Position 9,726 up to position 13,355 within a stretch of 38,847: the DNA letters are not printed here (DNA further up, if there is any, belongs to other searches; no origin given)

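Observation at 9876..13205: Opp/Dpp family-5 binding protein fused in frame to its OppB-like permease, with an extra topology-fixing TM helix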

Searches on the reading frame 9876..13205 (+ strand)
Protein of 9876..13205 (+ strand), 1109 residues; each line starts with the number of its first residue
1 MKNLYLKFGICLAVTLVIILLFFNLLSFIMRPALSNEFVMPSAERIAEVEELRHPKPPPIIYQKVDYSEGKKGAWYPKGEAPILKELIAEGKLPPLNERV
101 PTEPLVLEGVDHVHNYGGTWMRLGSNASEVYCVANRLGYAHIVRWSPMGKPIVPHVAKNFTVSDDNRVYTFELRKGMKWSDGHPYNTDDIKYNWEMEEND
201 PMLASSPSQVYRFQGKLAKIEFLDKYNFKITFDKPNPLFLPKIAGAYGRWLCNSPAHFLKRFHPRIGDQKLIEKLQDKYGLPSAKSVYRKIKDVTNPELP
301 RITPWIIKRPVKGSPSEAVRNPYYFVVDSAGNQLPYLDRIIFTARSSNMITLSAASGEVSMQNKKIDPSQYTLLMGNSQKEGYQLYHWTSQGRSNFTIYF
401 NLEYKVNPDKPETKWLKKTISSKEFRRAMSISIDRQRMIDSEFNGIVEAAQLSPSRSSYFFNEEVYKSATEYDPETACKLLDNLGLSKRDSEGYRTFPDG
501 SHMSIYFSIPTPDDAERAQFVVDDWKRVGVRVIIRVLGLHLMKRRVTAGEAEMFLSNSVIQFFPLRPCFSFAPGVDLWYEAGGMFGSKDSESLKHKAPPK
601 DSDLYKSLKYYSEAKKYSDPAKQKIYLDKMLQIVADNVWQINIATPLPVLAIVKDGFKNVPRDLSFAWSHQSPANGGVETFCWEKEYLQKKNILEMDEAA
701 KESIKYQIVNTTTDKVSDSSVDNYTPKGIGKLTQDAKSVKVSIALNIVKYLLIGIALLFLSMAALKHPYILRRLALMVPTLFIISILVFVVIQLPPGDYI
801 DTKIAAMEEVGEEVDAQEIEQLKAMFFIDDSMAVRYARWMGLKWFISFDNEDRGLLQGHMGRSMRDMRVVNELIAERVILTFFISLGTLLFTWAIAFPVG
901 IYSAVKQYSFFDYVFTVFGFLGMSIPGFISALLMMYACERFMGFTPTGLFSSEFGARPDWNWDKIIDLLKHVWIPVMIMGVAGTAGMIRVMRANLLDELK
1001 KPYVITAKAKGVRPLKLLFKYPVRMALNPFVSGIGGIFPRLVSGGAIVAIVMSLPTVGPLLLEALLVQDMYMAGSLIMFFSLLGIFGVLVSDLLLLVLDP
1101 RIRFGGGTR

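Call 3: search_protein_families(library=pfam, proteins=[window:9876-13205:+], max_evalue=0.01)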
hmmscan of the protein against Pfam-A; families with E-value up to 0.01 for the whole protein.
window:9876-13205:+ (1109 aa): 3 families
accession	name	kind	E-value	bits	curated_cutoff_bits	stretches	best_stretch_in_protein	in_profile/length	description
PF00496.27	SBP_bac_5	-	6.6e-50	170.7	32.4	1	152-561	2-349/368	Bacterial extracellular solute-binding proteins, family 5 Middle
PF00528.27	BPD_transp_1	-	1.6e-24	87.1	26.4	1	897-1103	2-183/184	Binding-protein-dependent transport system inner membrane component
PF19300.4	BPD_transp_1_N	-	4.8e-06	27.2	23.8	1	769-882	4-111/114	Binding-prot-dependent transport system membrane comp, N-term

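Call 4: search_protein_families(library=ncbifam, proteins=[window:9876-13205:+], max_evalue=0.01)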
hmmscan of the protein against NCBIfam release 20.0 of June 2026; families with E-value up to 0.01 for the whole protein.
window:9876-13205:+ (1109 aa): 23 families
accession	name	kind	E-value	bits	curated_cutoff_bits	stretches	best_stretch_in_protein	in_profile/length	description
NF045472.1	Opp4B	equivalog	5.8e-60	203.2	450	1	769-1103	4-319/319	oligopeptide ABC transporter permease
NF045470.1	Opp2B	equivalog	2.4e-47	161.6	350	1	773-1103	1-300/300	nickel ABC transporter permease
NF045471.1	Opp3B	equivalog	3.4e-37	128.5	480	1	769-1107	4-307/308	oligopeptide ABC transporter permease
NF045469.1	Opp1B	equivalog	6.5e-37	127.7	380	1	768-1103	3-307/307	nickel/cobalt ABC transporter permease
TIGR02789.1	nickel_nikB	equivalog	1.5e-36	126.4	447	1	769-1105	4-309/314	nickel ABC transporter permease subunit NikB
NF011661.0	PRK15081.1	equivalog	6e-35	121.2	463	1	769-1104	4-305/306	glutathione ABC transporter permease GsiC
NF011712.0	PRK15133.1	subfamily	1.4e-34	119.6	445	2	815-1105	82-362/364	microcin C ABC transporter permease YejB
NF007008.0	PRK09471.1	equivalog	8e-28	97.8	388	1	769-1104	4-306/306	oligopeptide ABC transporter permease OppB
NF008161.0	PRK10914.1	equivalog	2.3e-27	96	590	2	963-1104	196-337/339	dipeptide ABC transporter permease DppB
NF045467.1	Opp4A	equivalog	1.3e-26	93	650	2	304-534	212-430/556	oligopeptide ABC transporter substrate-binding protein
TIGR02294.1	nickel_nikA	equivalog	7.5e-22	77.5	393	2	133-237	30-129/501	nickel ABC transporter substrate-binding protein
NF007677.0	PRK10352.1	equivalog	8.4e-22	77.6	433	1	769-1106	4-310/314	nickel ABC transporter permease subunit NikB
NF011690.0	PRK15110.1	equivalog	3e-18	66.4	432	1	853-1097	49-308/321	putrescine export ABC transporter permease SapB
NF047575.1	opine_bind_CntA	exception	7.1e-18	64.4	800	2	140-235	67-156/535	staphylopine-dependent metal ABC transporter substrate-binding lipoprotein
TIGR04028.1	SBP_KPN_01854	hypoth_equivalog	4.1e-17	61.9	468.5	2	148-241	40-132/509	TIGR04028 family ABC transporter substrate-binding protein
NF043081.1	MMSYN1_0165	equivalog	1.4e-16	60.5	350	1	867-1104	164-386/388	oligopeptide ABC transporter permease OppB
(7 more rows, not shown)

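Call 5: find_homologous_proteins(query=window:9876-13205:+, max_evalue=1e-10)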
Query window:9876-13205:+ (1109 aa): 5244 proteins with E <= 1e-10 among 8000 candidates; the best 120 are listed.
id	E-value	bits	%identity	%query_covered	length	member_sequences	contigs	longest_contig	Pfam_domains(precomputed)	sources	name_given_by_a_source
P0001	0.0e+0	2557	100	100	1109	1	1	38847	PF19300.5,PF00528.28,PF00496.28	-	-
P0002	0.0e+0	1253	51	99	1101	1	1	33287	PF19300.5,PF00528.28,PF00496.28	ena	-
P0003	0.0e+0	1245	49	98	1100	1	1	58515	PF00528.28,PF00496.28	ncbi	-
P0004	0.0e+0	1178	48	99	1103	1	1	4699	PF00528.28,PF00496.28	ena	-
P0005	0.0e+0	1172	48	98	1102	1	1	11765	PF00528.28,PF00496.28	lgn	-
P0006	0.0e+0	1165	49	96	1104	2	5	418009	PF00528.28,PF00496.28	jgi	jgi:ABC-type dipeptide/oligopeptide/nickel transport system permease component/ABC-type transport sy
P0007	0.0e+0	1165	48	100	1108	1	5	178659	PF00528.28,PF00496.28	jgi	jgi:ABC-type dipeptide/oligopeptide/nickel transport system permease component/ABC-type transport sy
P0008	0.0e+0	1163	48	97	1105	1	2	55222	PF00528.28,PF00496.28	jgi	jgi:ABC-type dipeptide/oligopeptide/nickel transport system permease component/ABC-type transport sy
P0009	0.0e+0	1163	49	98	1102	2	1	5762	PF00528.28,PF00496.28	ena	-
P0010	0.0e+0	1163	48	99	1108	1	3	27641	PF19300.5,PF00528.28,PF00496.28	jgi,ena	-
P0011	0.0e+0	1154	47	98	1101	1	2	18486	PF00528.28,PF00496.28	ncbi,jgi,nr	ncbi:ABC transporter permease subunit [bacterium]|nr:ABC transporter permease subunit [bacterium]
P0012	0.0e+0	1154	48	98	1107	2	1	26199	PF19300.5,PF00528.28,PF00496.28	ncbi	-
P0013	0.0e+0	1152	48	100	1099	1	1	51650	PF19300.5,PF00528.28,PF00496.28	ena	-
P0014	0.0e+0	1150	48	95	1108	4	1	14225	PF19300.5,PF00528.28,PF00496.28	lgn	-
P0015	0.0e+0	1150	49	95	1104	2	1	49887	PF00528.28,PF00496.28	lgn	-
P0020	0.0e+0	1143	48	99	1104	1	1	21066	PF00528.28,PF00496.28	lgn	-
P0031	0.0e+0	1134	48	98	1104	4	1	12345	PF19300.5,PF00528.28,PF00496.28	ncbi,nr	ncbi:MAG TPA: ABC transporter substrate-binding protein [Phycisphaerae bacterium]|nr:ABC transporter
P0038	0.0e+0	1127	47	99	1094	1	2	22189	PF00528.28,PF00496.28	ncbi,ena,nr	ncbi:MAG: ABC transporter permease subunit [Phycisphaerae bacterium]|nr:ABC transporter permease sub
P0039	0.0e+0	1126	48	98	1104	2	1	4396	PF19300.5,PF00528.28,PF00496.28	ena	-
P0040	0.0e+0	1125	48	96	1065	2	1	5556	PF19300.5,PF00528.28,PF00496.28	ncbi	ncbi:MAG: ABC transporter substrate-binding protein, partial [Phycisphaerae bacterium]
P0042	0.0e+0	1122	45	99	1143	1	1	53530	PF19300.5,PF00528.28,PF00496.28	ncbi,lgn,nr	ncbi:MAG: ABC transporter permease subunit [Sedimentisphaerales bacterium]|nr:ABC transporter permea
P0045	0.0e+0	1120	48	95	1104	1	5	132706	PF00528.28,PF00496.28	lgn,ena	-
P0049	0.0e+0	1118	46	100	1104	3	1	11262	PF19300.5,PF00528.28,PF00496.28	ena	-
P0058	0.0e+0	1111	46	99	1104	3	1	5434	PF00528.28,PF00496.28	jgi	jgi:ABC-type dipeptide/oligopeptide/nickel transport system permease component/ABC-type transport sy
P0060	0.0e+0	1109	46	98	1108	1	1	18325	PF19300.5,PF00528.28,PF00496.28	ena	-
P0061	0.0e+0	1109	47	98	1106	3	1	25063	PF00528.28,PF00496.28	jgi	-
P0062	0.0e+0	1109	47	100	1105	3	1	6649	PF19300.5,PF00528.28,PF00496.28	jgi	-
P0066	0.0e+0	1106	45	97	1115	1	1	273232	PF19300.5,PF00528.28,PF00496.28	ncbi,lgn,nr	ncbi:MAG: ABC transporter permease subunit [Spirochaetes bacterium]|nr:ABC transporter permease subu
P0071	0.0e+0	1103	46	99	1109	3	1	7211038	PF00528.28,PF00496.28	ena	-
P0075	0.0e+0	1101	43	99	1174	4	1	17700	PF19300.5,PF00528.28,PF00496.28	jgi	jgi:ABC-type dipeptide/oligopeptide/nickel transport system permease component/ABC-type transport sy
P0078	0.0e+0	1100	45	99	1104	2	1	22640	PF00528.28,PF00496.28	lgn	-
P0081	0.0e+0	1099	45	100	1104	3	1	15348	PF19300.5,PF00528.28,PF00496.28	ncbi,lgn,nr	ncbi:MAG: ABC transporter permease subunit [Planctomycetes bacterium]|nr:ABC transporter permease su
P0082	0.0e+0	1099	46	100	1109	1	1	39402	PF19300.5,PF00528.28,PF00496.28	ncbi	-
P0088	0.0e+0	1094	46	98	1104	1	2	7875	PF00528.28,PF00496.28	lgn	-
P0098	0.0e+0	1090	47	100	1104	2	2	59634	PF19300.5,PF00528.28,PF00496.28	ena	-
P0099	0.0e+0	1089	47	100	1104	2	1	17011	PF00528.28,PF00496.28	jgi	jgi:ABC-type dipeptide/oligopeptide/nickel transport system permease component/ABC-type transport sy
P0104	0.0e+0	1086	47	96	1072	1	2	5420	PF00528.28,PF00496.28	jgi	jgi:ABC-type dipeptide/oligopeptide/nickel transport system permease component/ABC-type transport sy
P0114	0.0e+0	1081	45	100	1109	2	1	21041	PF00528.28,PF00496.28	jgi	-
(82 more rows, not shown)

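Call 8: search_solved_structures(query=window:9876-13205:+, max_evalue=0.00001, show_alignments=0)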
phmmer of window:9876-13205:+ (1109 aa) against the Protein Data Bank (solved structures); distinct sequences matched with E-value up to 0.00001: 45.
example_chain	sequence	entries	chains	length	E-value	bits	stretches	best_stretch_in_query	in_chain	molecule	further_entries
5ipw_A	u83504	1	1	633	8.3e-84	285.2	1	70-665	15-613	Oligopeptide ABC transporter, periplasmic oligopeptide-binding protein, putative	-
7ver_A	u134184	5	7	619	7.3e-66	225.8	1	90-674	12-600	SPH1118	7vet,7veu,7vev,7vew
7veq_A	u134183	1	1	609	7.9e-66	225.7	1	90-674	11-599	SPH1118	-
6epy_A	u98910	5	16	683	3.2e-24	87.9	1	88-541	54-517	Periplasmic alpha-galactoside-binding protein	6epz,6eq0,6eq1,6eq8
8z1v_A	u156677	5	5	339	7e-24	86.8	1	769-1103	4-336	Dipeptide transport system permease protein DppB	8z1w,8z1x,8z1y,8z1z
8j5q_B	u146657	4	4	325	8.9e-21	76.5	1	856-1104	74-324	Putative peptide transport permease protein Rv1283c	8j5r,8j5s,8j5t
8z21_A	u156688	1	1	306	3.5e-18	67.9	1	769-1104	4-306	Oligopeptide transport system permease protein OppB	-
4pft_A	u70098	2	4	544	9.2e-16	59.9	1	417-536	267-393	ABC transporter substrate-binding protein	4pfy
1vr5_A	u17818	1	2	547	9.3e-16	59.9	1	417-536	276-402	oligopeptide ABC transporter, periplasmic oligopeptide-binding protein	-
7ebm_A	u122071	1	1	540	3.1e-15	58.1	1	149-206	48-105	Peptide ABC transporter, periplasmic peptide-binding protein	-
5yqw_A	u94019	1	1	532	4.4e-15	57.6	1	149-206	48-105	Peptide ABC transporter, periplasmic peptide-binding protein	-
6lzu_A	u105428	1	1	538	4.5e-15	57.6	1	149-206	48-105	Peptide ABC transporter, periplasmic peptide-binding protein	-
6lzw_A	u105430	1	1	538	4.6e-15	57.6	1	149-206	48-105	Peptide ABC transporter, periplasmic peptide-binding protein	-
6lzv_A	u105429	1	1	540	4.6e-15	57.6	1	149-206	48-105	Peptide ABC transporter, periplasmic peptide-binding protein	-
6lzq_A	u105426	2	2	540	4.6e-15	57.6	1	149-206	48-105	Peptide ABC transporter, periplasmic peptide-binding protein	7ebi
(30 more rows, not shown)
